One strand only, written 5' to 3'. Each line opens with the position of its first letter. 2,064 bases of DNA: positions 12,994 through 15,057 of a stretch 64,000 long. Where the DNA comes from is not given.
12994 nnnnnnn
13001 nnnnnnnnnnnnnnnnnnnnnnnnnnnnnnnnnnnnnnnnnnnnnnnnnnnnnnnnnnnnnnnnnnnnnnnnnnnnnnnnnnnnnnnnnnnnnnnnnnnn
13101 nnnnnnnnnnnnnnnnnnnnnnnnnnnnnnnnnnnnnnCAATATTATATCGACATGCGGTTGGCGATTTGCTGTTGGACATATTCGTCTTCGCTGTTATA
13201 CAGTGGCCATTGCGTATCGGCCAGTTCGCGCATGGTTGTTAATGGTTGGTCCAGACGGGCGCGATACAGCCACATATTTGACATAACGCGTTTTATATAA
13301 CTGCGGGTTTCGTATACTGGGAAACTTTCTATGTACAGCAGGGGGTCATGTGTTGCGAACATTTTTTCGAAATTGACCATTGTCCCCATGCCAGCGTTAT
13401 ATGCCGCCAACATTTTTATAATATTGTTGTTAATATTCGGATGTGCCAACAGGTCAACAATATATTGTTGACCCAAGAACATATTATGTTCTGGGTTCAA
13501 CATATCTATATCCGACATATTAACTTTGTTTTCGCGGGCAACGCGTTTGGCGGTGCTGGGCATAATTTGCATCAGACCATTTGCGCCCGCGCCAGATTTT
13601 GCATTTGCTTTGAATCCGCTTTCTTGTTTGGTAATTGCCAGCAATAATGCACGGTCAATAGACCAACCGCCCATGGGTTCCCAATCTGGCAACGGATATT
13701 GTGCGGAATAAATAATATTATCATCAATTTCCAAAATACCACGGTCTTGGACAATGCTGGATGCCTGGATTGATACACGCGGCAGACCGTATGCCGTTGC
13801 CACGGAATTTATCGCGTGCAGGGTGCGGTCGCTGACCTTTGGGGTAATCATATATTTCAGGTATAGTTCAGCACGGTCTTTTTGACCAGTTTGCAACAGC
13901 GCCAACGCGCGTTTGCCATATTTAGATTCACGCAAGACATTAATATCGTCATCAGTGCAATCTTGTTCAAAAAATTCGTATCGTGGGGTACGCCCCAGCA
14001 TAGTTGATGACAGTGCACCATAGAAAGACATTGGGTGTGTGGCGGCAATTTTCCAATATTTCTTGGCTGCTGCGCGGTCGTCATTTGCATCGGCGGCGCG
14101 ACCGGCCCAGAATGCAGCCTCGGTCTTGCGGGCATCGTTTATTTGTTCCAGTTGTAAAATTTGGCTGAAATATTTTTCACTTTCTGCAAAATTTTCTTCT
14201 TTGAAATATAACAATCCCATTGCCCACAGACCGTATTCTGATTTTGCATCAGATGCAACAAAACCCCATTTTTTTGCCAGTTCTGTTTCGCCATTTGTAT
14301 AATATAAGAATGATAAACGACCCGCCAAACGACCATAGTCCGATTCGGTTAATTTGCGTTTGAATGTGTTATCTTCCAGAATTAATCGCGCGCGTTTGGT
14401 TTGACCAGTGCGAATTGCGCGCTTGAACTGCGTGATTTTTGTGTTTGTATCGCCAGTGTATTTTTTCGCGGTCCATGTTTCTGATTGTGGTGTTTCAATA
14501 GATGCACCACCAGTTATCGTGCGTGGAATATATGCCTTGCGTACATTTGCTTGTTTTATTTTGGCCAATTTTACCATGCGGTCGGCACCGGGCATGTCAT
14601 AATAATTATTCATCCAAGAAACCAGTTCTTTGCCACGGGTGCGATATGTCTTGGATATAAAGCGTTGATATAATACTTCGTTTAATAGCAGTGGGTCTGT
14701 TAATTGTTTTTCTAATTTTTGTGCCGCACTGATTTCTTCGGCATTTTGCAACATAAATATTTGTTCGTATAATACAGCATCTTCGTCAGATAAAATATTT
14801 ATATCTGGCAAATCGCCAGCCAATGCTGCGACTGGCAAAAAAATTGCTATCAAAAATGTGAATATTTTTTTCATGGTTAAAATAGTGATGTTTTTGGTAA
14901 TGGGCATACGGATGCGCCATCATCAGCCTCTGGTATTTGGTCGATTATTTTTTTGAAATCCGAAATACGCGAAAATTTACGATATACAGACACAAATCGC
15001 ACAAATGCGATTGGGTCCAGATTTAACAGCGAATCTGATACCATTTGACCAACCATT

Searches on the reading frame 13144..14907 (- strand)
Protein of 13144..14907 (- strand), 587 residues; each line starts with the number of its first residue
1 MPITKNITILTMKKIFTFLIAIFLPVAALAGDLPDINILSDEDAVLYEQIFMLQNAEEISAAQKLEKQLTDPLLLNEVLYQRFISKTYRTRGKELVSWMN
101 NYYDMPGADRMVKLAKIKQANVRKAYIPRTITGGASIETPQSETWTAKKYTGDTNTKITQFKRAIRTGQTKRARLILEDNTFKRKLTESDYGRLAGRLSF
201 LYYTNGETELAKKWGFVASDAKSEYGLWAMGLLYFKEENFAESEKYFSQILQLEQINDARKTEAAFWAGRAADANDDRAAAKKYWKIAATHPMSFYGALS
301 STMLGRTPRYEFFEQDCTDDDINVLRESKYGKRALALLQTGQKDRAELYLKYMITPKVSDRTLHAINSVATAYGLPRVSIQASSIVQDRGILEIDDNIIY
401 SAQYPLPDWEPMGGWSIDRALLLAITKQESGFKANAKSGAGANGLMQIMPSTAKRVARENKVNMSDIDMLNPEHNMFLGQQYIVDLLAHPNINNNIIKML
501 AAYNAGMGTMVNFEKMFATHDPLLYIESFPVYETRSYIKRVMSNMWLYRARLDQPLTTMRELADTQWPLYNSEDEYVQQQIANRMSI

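Call 19: search_protein_families(library=pfam, proteins=[window:13144-14907:-])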
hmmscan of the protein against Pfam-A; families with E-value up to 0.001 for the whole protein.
window:13144-14907:- (587 aa): 1 family
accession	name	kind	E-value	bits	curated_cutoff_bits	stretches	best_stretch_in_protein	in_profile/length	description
PF01464.25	SLT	-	2.1e-24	85.8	21.3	1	415-512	10-103/117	Transglycosylase SLT domain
